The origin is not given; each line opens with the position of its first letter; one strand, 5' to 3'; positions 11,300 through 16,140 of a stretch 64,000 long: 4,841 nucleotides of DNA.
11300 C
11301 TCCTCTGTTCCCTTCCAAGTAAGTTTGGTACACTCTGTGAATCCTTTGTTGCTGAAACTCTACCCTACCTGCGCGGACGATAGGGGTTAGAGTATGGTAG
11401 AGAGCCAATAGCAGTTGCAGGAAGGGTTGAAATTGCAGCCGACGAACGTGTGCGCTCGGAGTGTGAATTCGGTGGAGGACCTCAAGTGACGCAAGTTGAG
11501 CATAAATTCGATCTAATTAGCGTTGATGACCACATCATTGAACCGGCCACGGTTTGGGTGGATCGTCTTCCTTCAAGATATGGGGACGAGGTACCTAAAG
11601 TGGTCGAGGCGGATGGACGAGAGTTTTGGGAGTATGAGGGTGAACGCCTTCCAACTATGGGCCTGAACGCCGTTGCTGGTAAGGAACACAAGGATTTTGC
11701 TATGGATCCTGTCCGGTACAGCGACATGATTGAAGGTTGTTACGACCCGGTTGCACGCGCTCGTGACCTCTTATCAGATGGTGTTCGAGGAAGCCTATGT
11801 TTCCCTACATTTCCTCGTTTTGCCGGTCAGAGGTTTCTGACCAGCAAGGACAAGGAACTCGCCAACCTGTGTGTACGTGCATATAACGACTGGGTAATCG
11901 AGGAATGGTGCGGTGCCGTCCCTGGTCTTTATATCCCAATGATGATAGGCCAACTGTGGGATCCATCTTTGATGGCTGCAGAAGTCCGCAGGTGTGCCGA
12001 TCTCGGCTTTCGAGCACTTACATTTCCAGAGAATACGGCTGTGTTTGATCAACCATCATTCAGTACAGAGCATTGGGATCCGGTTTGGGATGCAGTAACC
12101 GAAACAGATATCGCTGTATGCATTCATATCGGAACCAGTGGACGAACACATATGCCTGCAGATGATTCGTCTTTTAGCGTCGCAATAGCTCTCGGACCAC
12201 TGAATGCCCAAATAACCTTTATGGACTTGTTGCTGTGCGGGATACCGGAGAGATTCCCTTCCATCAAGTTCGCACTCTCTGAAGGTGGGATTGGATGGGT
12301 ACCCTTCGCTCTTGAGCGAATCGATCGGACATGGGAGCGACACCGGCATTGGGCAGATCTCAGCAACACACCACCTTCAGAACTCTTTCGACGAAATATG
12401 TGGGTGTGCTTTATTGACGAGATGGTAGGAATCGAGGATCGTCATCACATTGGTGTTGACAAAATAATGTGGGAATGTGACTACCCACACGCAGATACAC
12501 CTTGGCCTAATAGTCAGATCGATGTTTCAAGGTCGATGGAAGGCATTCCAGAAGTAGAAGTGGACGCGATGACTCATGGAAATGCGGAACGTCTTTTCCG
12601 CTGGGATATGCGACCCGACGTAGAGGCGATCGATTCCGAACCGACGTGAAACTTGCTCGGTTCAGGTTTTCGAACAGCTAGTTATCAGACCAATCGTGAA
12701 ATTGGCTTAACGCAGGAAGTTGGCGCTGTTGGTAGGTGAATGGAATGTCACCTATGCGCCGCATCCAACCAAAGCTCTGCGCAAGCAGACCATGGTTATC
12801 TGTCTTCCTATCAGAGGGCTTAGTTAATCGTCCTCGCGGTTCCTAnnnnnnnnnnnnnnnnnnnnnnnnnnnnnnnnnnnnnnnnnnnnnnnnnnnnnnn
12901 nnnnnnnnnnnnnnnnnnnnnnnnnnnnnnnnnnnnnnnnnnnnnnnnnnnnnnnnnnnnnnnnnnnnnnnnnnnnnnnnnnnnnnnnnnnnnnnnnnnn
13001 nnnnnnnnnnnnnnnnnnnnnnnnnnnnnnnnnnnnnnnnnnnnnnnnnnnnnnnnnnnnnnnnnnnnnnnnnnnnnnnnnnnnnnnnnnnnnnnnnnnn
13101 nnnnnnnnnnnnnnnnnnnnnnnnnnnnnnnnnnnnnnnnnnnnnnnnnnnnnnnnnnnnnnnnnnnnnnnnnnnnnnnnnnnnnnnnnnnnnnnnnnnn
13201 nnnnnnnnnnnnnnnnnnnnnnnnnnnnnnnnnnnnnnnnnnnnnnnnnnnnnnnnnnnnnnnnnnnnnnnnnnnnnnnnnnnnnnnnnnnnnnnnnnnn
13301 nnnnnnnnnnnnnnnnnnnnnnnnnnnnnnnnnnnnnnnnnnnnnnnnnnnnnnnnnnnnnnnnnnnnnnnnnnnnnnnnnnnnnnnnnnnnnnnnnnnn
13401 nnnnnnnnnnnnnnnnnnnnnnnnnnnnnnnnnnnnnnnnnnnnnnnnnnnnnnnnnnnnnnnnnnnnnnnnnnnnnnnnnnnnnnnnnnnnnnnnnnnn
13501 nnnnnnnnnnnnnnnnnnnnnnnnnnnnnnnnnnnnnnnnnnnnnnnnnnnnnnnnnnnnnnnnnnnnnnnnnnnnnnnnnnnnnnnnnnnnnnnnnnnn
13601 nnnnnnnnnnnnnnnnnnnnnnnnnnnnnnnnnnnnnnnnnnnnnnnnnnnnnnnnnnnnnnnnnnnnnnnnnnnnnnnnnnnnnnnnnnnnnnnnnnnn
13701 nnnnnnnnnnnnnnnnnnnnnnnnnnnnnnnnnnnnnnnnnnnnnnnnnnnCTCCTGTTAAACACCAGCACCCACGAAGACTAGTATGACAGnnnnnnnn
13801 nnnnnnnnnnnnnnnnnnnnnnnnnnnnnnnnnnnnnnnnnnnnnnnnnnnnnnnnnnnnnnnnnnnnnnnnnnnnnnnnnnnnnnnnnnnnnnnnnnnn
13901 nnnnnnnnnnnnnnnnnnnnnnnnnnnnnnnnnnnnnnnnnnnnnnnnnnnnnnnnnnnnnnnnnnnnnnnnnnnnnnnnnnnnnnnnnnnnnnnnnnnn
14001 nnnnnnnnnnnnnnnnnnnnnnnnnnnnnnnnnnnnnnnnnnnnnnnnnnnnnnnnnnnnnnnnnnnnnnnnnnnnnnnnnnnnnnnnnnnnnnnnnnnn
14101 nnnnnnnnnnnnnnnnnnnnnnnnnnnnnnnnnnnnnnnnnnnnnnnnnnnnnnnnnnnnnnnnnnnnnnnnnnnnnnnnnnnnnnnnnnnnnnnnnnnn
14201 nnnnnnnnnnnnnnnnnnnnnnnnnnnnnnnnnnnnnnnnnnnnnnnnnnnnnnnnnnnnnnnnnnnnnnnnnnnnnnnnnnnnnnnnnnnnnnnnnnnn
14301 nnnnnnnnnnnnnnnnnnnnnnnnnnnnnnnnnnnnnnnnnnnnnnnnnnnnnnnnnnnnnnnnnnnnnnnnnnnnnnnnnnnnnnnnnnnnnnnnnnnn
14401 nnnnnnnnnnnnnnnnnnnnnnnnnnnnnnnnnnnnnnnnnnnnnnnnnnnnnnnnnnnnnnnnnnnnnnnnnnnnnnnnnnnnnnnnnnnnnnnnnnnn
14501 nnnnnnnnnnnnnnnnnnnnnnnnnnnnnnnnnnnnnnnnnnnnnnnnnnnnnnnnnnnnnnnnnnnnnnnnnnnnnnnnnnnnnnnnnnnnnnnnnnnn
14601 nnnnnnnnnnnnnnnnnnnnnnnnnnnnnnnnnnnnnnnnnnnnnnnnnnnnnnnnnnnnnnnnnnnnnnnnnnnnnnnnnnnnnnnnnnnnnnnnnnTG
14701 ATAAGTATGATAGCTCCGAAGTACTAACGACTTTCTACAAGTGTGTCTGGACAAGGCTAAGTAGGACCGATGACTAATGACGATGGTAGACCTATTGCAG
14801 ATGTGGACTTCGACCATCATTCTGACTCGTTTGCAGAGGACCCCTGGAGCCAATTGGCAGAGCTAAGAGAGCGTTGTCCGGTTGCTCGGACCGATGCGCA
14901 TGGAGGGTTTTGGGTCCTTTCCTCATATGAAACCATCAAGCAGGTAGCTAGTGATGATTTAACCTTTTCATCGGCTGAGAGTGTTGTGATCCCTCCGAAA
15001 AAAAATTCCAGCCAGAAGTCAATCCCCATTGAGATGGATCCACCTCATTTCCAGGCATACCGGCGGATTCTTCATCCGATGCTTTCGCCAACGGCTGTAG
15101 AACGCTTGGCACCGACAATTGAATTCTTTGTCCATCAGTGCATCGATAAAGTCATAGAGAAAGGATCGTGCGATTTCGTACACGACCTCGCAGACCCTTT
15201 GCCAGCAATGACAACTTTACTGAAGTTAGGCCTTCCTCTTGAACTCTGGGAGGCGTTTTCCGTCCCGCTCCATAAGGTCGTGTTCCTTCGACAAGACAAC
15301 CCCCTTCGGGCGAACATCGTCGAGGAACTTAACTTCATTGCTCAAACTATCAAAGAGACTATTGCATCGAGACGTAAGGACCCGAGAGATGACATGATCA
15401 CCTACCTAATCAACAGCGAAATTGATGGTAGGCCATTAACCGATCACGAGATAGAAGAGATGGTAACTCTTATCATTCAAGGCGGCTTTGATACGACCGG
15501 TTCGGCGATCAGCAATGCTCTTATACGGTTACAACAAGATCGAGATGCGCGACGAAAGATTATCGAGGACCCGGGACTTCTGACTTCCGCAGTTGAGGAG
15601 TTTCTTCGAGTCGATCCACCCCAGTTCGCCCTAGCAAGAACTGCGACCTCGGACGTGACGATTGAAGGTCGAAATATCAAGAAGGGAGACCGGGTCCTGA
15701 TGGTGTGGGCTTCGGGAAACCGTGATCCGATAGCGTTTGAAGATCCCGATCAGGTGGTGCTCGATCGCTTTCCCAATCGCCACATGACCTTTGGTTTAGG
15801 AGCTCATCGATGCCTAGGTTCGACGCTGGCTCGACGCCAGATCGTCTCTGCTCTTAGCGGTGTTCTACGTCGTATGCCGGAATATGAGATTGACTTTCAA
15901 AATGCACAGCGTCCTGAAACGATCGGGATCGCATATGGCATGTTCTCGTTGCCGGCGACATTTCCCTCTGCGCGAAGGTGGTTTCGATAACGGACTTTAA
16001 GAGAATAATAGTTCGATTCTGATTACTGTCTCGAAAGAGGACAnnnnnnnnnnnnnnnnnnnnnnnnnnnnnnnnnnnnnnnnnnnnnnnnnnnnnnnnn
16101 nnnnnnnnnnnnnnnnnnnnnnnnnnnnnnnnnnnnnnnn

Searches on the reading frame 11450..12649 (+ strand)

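Call 50: search_protein_families(library=pfam, proteins=[window:11450-12649:+], max_evalue=0.00001)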
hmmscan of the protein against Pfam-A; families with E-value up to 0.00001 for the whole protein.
window:11450-12649:+ (399 aa): 1 family
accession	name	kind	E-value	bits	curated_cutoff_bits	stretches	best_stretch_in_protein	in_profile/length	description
PF04909.20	Amidohydro_2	-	1.3e-27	97.7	26.4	1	99-384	20-288/289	Amidohydrolase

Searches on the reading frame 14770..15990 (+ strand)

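Call 50: search_protein_families(library=pfam, proteins=[window:14770-15990:+], max_evalue=0.00001)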
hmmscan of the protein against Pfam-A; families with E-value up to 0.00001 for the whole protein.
window:14770-15990:+ (406 aa): 1 family
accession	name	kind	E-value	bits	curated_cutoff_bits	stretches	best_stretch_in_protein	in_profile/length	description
PF00067.27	p450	-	8.1e-31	107.7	22.8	1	182-384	215-444/462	Cytochrome P450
